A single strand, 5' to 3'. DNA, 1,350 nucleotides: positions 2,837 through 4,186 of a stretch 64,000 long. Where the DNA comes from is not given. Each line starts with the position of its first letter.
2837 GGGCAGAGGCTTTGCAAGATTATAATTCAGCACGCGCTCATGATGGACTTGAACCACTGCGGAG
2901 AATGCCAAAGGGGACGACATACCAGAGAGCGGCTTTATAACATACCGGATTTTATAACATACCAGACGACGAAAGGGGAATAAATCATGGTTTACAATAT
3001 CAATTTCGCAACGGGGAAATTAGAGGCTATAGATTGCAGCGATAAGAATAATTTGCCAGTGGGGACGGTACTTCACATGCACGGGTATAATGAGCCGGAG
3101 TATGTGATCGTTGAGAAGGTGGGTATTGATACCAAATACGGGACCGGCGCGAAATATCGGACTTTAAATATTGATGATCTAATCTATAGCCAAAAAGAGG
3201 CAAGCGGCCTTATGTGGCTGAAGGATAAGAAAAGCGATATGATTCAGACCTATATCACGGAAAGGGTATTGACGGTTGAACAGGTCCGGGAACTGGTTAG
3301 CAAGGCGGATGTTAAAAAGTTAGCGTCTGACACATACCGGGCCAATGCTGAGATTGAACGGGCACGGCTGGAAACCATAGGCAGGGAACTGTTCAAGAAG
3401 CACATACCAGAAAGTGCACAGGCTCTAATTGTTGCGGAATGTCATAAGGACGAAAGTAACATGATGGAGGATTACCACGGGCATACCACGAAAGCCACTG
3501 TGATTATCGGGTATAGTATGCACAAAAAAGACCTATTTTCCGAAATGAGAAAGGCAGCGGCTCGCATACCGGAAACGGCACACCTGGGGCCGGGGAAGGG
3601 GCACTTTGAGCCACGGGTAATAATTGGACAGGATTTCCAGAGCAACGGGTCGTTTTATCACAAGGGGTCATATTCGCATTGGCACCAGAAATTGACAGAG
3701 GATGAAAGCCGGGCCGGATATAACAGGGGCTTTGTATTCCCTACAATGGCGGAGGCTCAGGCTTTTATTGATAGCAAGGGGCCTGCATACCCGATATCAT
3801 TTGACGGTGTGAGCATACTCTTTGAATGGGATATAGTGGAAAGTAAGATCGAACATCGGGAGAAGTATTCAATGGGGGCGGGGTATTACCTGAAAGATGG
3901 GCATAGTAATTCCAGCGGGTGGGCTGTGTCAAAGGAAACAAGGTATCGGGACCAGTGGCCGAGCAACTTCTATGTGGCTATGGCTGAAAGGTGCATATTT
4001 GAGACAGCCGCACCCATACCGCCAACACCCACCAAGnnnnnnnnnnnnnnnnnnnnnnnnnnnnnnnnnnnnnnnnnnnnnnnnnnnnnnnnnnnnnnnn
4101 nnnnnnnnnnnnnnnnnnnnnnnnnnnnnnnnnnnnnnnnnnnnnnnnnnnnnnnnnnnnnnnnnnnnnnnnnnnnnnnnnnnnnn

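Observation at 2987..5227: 746-aa early fusion protein: unknown N-terminal and central domains with Thr/Pro-rich linkers and a C-terminal N6A methyltransferase domain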

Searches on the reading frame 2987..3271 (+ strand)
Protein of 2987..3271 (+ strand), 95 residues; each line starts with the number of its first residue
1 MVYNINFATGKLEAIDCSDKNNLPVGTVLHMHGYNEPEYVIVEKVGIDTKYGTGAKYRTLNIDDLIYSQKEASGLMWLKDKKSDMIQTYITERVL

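Call 43: search_protein_families(library=pfam, proteins=[window:2987-3271:+], max_evalue=1)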
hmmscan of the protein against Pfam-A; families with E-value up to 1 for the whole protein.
window:2987-3271:+ (95 aa): 0 families

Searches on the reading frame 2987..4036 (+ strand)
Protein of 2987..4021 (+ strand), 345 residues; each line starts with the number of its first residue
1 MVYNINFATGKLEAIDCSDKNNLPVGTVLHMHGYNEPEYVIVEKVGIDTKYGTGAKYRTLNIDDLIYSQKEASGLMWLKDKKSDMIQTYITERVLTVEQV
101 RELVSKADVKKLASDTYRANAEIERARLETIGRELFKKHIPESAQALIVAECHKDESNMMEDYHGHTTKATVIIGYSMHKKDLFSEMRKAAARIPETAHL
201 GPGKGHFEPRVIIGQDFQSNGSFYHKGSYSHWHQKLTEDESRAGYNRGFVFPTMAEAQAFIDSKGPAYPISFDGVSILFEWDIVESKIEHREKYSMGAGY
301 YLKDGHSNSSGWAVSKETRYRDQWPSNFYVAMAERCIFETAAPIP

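Call 34: predict_structure(alignment_id=A2)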
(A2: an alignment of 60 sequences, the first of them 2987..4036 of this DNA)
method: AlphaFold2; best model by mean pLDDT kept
length: 350 residues; sequences in the alignment: 60
mean_pLDDT: 93.3   pTM: 0.80
mean pLDDT of the five models: 93.3, 92.9, 92.9, 92.0, 91.9
residues with pLDDT >= 90: 291; 70-90: 44; 50-70: 15; < 50: 0
segments of 3 or more residues with pLDDT < 50: none
pLDDT, mean of each block of 10 residues (from residue 1): 82 89 97 93 92 92 97 95 92 98 98 96 97 97 97 87 83 97 97 97 97 97 97 95 89 98 97 97 97 85 94 96 95 91 64
secondary structure, 60 per line:
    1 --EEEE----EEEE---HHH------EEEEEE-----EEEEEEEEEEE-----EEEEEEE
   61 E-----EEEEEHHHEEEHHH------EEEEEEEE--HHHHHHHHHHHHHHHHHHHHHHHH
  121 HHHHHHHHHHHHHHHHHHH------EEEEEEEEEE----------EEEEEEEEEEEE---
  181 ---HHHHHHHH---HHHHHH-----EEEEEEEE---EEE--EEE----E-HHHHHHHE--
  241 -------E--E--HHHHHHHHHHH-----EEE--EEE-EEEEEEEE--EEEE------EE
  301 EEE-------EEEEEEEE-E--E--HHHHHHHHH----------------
elements in order: E3-6 E11-14 E27-32 E38-48 E54-61 E67-71 E75-77 E87-94 H97-139 E146-155 E166-177 H184-191 H195-200 E206-213 E217-219 E222-224 H231-237 H254-264 E270-272 E275-277 E279-286 E289-292 E299-303 E311-318 H326-334

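Call 48: fold_search(model_id=the predicted structure, library=viral)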
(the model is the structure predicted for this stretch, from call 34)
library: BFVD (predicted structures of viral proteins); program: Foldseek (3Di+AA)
matches with E <= 10: 875; with E <= 0.001: 0
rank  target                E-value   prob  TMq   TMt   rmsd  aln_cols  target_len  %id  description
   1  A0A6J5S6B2            1.0e-02  1.00  0.15  0.59   4.0        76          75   14  Uncharacterized protein [uncultured Caudovirales phage]
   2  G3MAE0                1.3e-02  1.00  0.16  0.49   4.5        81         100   14  Gp399 [Bacillus phage G]
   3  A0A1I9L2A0            1.9e-02  1.00  0.14  0.25   3.1        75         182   16  dATP/dGTP diphosphohydrolase N-terminal domain-containing protein [Xanthomonas phage XAJ24]
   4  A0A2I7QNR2            2.0e-02  0.99  0.17  0.38   4.5        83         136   13  (no name in the UniProt tables at hand)
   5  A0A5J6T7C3            2.2e-02  0.99  0.13  0.50   4.4        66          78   18  Uncharacterized protein [Proteus phage Myduc]
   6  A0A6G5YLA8            2.2e-02  0.97  0.14  0.44   6.5        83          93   16  (no name in the UniProt tables at hand)
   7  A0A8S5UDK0            2.4e-02  0.98  0.15  0.32  11.7        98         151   13  Uncharacterized protein [Siphoviridae sp. ctNLX12]
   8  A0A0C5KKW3            2.5e-02  0.98  0.18  0.46   7.6       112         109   12  DUF1653 domain-containing protein [Enterococcus phage EFDG1]
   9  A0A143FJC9            2.8e-02  0.20  0.12  0.20  21.6       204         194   11  Uncharacterized protein [Bacillus phage Vinny]
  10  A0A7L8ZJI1            3.0e-02  1.00  0.12  0.59   2.5        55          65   16  Uncharacterized protein [Enterococcus phage 9184]
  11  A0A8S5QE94            3.2e-02  0.97  0.14  0.26  11.8        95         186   14  Uncharacterized protein [Caudovirales sp. ctqPn17]
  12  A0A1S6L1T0            3.3e-02  0.99  0.13  0.56   3.4        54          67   17  (no name in the UniProt tables at hand)
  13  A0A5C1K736            3.5e-02  0.93  0.15  0.45   6.4        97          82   13  (no name in the UniProt tables at hand)
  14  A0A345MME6            3.5e-02  0.77  0.15  0.23  10.2       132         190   13  (no name in the UniProt tables at hand)
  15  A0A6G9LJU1            4.0e-02  0.97  0.13  0.49   7.4        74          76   16  (no name in the UniProt tables at hand)
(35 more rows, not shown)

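Call 56: search_dna_similar(collection=phages, query=window:2987-4021:+, mode=protein, max_rows=25, max_evalue=0.001)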
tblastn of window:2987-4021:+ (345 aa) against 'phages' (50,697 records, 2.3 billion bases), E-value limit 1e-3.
No match.
